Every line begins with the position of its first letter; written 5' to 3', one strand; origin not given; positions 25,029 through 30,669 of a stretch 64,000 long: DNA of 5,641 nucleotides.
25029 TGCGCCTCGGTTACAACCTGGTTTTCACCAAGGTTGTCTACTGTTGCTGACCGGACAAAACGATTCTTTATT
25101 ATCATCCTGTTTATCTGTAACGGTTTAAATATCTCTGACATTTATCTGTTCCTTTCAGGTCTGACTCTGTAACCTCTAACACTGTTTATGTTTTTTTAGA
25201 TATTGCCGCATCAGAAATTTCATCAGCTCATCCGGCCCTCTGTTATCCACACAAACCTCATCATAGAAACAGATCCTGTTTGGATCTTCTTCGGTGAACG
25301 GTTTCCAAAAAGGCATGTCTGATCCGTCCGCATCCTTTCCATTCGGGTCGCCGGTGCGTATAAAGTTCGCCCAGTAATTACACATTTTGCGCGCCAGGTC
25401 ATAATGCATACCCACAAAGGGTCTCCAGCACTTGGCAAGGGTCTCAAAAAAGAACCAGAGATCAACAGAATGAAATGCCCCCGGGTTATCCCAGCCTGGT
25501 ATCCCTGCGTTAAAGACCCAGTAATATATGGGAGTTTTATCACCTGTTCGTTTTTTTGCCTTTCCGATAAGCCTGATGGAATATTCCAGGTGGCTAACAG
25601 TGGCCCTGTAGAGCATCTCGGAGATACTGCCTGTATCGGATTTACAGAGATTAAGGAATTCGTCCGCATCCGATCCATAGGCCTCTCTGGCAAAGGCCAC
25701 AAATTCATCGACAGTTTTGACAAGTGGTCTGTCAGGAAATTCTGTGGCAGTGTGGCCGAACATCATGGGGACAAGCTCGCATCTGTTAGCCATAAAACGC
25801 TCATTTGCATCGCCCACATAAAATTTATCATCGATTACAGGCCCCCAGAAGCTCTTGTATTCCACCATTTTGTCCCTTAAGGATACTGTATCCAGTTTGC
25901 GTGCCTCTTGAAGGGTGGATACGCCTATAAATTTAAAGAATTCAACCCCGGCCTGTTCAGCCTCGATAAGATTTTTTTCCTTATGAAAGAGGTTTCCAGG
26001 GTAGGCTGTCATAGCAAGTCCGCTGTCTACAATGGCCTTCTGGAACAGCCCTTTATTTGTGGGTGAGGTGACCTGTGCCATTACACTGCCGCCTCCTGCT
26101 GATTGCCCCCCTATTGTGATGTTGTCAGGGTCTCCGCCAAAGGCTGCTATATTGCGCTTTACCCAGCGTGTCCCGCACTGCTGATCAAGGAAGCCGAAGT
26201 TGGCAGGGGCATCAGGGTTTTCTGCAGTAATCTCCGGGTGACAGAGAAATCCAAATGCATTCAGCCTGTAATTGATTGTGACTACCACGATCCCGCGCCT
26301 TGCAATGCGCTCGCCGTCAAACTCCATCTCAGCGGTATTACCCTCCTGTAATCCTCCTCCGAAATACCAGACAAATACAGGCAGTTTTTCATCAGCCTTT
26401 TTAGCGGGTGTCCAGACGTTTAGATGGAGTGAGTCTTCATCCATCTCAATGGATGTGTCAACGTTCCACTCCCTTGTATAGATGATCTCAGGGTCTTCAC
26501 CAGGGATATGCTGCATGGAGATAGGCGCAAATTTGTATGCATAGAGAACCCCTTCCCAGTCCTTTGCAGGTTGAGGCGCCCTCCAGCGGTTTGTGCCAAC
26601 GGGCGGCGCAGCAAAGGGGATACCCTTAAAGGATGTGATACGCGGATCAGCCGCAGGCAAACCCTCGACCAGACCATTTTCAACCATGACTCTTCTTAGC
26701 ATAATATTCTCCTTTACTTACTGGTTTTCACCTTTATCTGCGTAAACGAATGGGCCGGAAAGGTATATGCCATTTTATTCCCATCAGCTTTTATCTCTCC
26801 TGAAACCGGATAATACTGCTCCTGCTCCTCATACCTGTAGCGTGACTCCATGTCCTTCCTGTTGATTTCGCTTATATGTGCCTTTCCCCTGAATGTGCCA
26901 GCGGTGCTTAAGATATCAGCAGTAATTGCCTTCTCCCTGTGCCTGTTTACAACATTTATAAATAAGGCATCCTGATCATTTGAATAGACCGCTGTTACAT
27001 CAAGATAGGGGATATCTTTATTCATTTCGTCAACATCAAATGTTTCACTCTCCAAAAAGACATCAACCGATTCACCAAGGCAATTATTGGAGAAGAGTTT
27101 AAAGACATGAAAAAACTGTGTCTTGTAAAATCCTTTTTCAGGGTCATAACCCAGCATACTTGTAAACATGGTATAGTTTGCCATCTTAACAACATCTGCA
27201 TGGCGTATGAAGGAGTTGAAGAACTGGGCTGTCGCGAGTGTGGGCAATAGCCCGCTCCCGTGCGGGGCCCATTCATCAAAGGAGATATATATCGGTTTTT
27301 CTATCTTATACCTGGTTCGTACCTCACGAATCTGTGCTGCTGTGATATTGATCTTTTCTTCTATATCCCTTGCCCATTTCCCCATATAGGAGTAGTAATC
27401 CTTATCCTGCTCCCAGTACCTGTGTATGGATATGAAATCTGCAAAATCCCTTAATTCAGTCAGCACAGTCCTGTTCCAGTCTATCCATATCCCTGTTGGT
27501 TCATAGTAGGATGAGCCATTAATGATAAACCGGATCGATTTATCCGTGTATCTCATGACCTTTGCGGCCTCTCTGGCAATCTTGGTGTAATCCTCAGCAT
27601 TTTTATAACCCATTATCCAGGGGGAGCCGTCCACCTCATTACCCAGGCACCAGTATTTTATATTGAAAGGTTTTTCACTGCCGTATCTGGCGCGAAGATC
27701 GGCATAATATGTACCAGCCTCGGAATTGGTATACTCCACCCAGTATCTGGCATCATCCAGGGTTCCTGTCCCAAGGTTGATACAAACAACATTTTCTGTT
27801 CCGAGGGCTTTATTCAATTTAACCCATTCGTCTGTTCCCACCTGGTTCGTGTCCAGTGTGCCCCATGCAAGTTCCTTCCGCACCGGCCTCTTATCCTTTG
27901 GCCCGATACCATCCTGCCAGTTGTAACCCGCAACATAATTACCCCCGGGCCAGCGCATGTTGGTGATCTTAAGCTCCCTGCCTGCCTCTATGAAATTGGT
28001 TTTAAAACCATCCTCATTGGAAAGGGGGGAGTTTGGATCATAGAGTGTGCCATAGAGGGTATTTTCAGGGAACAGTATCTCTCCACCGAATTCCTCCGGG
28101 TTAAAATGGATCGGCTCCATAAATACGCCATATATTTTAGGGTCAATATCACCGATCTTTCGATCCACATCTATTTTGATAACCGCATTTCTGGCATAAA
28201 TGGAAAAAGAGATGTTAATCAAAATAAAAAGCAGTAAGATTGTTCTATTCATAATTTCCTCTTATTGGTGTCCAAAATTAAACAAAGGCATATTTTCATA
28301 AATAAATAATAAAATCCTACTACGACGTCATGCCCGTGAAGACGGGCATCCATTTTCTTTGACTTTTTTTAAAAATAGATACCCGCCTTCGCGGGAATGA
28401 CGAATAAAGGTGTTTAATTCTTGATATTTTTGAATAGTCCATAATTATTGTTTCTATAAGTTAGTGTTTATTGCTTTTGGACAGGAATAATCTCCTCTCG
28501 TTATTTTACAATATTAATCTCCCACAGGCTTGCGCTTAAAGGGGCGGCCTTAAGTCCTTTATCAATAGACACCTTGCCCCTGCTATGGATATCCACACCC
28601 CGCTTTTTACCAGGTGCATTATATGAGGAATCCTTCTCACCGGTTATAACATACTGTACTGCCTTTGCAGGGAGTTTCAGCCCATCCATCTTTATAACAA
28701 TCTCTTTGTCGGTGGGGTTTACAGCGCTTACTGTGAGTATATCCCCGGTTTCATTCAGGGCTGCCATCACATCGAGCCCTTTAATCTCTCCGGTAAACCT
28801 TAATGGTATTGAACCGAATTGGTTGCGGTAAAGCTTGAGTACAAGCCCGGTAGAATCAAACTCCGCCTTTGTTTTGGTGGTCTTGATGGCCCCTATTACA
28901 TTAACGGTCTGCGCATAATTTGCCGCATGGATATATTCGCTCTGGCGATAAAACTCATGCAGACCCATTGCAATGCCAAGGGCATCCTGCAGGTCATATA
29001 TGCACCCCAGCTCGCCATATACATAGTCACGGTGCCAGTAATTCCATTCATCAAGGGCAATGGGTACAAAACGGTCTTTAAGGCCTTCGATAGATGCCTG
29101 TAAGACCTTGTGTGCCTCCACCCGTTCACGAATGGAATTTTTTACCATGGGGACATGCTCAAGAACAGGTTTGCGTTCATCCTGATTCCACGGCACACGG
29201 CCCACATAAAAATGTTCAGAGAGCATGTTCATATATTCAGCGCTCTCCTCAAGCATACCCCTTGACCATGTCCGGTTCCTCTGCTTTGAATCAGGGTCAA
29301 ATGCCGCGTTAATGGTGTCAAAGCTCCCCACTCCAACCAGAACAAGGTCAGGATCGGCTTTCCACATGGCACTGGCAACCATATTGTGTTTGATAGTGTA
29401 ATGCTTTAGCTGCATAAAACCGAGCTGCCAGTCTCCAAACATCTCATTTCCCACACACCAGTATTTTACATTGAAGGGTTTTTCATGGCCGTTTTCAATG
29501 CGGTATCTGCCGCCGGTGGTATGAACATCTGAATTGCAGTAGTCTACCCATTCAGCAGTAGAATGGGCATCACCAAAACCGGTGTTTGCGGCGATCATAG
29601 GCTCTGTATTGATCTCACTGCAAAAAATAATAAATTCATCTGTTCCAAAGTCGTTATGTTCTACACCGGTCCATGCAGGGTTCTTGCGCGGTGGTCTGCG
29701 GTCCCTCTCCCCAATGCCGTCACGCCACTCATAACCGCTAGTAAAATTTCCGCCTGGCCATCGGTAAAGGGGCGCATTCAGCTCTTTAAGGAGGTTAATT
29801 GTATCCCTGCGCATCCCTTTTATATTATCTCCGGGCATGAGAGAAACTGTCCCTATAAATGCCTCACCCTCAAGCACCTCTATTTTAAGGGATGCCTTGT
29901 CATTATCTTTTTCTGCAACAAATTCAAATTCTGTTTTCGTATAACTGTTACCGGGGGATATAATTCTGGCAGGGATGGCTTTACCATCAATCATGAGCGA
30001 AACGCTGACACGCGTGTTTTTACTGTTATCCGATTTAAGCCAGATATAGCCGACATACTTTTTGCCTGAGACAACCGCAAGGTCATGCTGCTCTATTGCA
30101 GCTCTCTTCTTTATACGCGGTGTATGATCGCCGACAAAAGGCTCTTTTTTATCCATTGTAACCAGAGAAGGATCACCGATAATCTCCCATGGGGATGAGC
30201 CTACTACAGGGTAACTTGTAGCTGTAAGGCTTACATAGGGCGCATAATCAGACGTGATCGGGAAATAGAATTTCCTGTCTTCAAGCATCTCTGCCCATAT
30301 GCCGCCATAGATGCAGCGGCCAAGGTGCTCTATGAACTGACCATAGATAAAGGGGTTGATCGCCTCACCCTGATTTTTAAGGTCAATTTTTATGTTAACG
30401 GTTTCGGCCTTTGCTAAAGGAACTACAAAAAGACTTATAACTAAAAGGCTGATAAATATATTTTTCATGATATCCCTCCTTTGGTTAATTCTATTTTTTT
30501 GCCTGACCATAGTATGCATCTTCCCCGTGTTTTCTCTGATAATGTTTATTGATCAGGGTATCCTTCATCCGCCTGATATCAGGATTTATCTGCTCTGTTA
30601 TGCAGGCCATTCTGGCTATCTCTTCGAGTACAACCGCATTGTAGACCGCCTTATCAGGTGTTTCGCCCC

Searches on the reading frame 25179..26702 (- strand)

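Call 53: search_protein_families(library=pfam, proteins=[window:25179-26702:-], max_evalue=0.00001)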
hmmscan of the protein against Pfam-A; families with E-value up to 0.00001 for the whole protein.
window:25179-26702:- (508 aa): 2 families
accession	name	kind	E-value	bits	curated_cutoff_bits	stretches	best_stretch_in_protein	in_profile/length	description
PF00135.34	COesterase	-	1.3e-88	298.6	27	1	5-481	5-498/515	Carboxylesterase family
PF20434.5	BD-FAE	-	5.3e-10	39.6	26.8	1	94-205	1-101/215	BD-FAE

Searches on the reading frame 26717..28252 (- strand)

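Call 53: search_protein_families(library=pfam, proteins=[window:26717-28252:-], max_evalue=0.00001)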
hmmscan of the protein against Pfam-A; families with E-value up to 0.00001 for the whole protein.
window:26717-28252:- (512 aa): 1 family
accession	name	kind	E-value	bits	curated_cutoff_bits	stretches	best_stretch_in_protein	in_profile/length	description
PF06964.18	Alpha-L-AF_C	-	1.2e-14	55.3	27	1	338-502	24-165/165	Alpha-L-arabinofuranosidase C-terminal domain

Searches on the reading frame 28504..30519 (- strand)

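Call 53: search_protein_families(library=pfam, proteins=[window:28504-30519:-], max_evalue=0.00001)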
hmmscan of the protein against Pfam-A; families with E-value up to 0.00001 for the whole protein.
window:28504-30519:- (672 aa): 2 families
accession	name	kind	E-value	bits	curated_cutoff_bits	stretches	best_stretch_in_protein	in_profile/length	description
PF06964.18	Alpha-L-AF_C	-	3.2e-14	53.9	27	1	490-655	1-156/165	Alpha-L-arabinofuranosidase C-terminal domain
PF22848.2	ASD1_dom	-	6.3e-09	36.2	22.2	0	324-396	113-178/239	Alpha-L-arabinofuranosidase 1 domain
